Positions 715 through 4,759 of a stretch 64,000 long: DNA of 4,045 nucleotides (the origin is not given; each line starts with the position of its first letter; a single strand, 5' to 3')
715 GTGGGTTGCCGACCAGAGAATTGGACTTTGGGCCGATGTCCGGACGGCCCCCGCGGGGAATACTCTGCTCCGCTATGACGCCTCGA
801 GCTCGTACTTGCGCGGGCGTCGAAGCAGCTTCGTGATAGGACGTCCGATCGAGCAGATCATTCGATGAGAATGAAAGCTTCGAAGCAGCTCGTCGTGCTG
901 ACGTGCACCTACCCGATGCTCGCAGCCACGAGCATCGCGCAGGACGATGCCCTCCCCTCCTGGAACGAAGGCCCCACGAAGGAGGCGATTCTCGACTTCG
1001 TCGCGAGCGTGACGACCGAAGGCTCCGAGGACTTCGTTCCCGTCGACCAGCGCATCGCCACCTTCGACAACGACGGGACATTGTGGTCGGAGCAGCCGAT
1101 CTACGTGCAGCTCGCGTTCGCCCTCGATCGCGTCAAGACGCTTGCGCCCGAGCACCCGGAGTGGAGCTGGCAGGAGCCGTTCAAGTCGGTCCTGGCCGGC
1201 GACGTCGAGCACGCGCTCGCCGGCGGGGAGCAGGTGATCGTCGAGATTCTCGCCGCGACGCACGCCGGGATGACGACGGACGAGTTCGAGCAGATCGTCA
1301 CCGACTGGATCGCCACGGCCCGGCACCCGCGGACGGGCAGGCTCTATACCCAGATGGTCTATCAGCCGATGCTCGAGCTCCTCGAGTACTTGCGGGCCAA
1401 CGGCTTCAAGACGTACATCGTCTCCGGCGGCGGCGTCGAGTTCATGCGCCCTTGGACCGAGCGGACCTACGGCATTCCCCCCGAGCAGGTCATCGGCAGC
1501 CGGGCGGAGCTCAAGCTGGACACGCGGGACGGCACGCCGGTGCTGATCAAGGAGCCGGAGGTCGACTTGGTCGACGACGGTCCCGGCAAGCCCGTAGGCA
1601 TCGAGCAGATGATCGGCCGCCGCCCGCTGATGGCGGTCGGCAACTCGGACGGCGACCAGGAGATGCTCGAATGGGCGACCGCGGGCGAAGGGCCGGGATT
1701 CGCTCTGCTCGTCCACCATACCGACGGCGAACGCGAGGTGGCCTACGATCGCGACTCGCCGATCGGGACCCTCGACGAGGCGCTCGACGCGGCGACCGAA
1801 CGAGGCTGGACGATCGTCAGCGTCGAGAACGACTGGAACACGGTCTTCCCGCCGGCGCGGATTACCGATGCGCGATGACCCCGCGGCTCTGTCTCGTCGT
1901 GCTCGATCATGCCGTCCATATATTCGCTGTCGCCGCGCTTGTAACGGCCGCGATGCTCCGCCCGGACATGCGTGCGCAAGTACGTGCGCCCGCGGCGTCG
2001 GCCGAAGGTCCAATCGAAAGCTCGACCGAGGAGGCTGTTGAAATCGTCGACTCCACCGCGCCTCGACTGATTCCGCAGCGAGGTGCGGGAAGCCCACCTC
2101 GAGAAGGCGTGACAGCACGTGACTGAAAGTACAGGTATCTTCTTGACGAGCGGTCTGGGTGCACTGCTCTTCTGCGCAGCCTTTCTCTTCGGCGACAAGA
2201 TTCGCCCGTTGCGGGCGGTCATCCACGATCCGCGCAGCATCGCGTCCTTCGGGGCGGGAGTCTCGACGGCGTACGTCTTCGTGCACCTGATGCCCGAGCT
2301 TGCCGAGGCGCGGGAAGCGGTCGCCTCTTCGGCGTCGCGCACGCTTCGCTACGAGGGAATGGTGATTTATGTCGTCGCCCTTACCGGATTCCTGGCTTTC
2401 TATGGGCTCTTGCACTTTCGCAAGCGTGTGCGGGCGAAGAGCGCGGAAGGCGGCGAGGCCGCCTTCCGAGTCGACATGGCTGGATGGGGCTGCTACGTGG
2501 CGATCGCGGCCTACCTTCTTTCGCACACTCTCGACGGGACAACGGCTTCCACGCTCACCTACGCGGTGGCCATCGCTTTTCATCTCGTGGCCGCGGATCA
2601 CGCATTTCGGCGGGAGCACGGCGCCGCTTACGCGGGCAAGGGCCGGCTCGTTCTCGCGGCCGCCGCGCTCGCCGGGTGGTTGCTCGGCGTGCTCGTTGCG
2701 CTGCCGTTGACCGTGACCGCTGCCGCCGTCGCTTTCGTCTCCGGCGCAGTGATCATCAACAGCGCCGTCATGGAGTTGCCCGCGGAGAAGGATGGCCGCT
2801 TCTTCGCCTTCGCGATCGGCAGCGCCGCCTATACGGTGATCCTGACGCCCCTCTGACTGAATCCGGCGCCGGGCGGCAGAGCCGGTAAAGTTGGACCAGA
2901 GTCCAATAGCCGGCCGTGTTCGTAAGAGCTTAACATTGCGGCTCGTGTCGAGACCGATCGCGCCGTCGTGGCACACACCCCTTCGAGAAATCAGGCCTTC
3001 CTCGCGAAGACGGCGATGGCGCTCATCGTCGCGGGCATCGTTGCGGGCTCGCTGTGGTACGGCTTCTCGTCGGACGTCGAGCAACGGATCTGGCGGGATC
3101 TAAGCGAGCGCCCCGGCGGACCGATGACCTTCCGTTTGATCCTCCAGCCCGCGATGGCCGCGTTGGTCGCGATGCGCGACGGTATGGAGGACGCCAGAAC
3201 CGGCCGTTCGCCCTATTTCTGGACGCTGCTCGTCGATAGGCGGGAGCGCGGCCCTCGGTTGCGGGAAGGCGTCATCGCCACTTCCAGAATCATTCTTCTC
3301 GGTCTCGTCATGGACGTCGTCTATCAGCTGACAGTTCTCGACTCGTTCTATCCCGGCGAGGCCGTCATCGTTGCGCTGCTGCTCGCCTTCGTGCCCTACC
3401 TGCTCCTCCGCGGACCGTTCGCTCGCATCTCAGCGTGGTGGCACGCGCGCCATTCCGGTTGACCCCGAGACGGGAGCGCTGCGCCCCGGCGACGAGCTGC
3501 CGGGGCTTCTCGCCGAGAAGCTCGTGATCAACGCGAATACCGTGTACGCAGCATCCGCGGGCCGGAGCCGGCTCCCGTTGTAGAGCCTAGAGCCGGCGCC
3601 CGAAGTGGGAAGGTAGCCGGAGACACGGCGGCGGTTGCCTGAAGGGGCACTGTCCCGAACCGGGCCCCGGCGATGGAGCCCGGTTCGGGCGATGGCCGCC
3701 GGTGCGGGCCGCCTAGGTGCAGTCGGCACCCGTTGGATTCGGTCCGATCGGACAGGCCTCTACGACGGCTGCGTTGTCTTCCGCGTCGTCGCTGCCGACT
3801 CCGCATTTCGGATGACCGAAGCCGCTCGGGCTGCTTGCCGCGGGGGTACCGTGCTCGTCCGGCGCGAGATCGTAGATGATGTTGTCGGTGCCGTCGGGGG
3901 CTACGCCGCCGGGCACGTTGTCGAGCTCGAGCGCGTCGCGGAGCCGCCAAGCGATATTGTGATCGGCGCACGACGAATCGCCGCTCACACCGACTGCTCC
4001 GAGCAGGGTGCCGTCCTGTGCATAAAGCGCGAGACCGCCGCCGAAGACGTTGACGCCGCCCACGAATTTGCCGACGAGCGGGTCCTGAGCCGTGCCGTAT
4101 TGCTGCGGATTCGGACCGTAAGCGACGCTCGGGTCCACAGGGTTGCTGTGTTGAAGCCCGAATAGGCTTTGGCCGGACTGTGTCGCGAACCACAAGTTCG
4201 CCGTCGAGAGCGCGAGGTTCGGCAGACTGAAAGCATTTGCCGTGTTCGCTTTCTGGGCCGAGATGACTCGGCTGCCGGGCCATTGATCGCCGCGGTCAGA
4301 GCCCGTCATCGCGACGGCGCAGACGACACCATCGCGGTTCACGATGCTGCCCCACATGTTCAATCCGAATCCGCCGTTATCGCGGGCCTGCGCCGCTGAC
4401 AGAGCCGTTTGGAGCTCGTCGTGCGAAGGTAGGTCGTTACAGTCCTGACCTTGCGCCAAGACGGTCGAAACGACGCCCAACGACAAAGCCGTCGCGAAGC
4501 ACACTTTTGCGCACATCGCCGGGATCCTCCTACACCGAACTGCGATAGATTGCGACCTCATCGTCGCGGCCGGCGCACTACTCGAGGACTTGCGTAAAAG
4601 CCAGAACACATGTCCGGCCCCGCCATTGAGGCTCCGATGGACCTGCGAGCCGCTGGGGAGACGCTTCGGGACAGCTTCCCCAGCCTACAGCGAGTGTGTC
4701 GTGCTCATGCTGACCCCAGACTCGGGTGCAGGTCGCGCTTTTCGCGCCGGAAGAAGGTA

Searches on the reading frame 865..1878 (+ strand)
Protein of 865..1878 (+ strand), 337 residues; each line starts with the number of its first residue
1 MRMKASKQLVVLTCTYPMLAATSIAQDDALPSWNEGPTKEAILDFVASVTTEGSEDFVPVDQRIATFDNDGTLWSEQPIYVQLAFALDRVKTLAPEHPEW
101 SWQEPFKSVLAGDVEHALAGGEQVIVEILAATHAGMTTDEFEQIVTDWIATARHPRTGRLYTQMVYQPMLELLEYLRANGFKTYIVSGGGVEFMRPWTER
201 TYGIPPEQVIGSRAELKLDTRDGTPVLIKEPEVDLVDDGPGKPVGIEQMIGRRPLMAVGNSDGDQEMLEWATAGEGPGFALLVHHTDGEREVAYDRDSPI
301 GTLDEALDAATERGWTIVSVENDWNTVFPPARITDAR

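Call 9: search_protein_families(library=pfam, max_evalue=0.001, proteins=[window:865-1878:+])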
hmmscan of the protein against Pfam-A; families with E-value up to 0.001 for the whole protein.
window:865-1878:+ (337 aa): 2 families
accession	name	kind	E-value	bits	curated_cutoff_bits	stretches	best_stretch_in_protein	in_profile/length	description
PF12710.13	HAD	-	4.5e-11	44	27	1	65-269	1-189/189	haloacid dehalogenase-like hydrolase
PF00702.32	Hydrolase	-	2.2e-08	35.2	26.4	1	64-203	3-136/191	haloacid dehalogenase-like hydrolase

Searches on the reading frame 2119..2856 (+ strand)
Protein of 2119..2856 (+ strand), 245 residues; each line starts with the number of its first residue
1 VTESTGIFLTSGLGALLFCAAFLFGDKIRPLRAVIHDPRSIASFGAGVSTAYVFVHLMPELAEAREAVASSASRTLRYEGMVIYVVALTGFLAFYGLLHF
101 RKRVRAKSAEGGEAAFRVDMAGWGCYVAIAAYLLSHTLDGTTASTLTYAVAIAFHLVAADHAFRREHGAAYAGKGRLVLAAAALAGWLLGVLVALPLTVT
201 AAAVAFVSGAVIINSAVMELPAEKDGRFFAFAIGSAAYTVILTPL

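Call 9: search_protein_families(library=pfam, max_evalue=0.001, proteins=[window:2119-2856:+])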
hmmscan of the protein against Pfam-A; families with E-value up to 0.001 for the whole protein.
window:2119-2856:+ (245 aa): 1 family
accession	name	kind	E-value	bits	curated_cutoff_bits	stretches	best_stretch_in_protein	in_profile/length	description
PF02535.28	Zip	-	0.00015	21.5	35.1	1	40-107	39-101/323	ZIP Zinc transporter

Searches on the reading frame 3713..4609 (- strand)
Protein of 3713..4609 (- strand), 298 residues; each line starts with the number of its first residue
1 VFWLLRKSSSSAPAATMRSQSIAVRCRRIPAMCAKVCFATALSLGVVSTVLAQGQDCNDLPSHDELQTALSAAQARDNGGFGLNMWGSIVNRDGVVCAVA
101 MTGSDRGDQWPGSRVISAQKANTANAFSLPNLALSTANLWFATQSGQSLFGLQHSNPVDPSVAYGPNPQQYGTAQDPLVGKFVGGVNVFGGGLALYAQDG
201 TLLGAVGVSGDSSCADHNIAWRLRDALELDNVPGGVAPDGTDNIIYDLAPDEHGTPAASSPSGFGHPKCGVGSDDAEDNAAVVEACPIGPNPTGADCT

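Call 9: search_protein_families(library=pfam, max_evalue=0.001, proteins=[window:3713-4609:-])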
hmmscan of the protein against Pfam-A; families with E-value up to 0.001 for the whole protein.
window:3713-4609:- (298 aa): 1 family
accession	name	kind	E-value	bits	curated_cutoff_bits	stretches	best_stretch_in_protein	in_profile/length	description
PF03928.20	HbpS-like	-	1.2e-11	45.2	25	1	68-220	8-123/128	Haem degrading protein HbpS-like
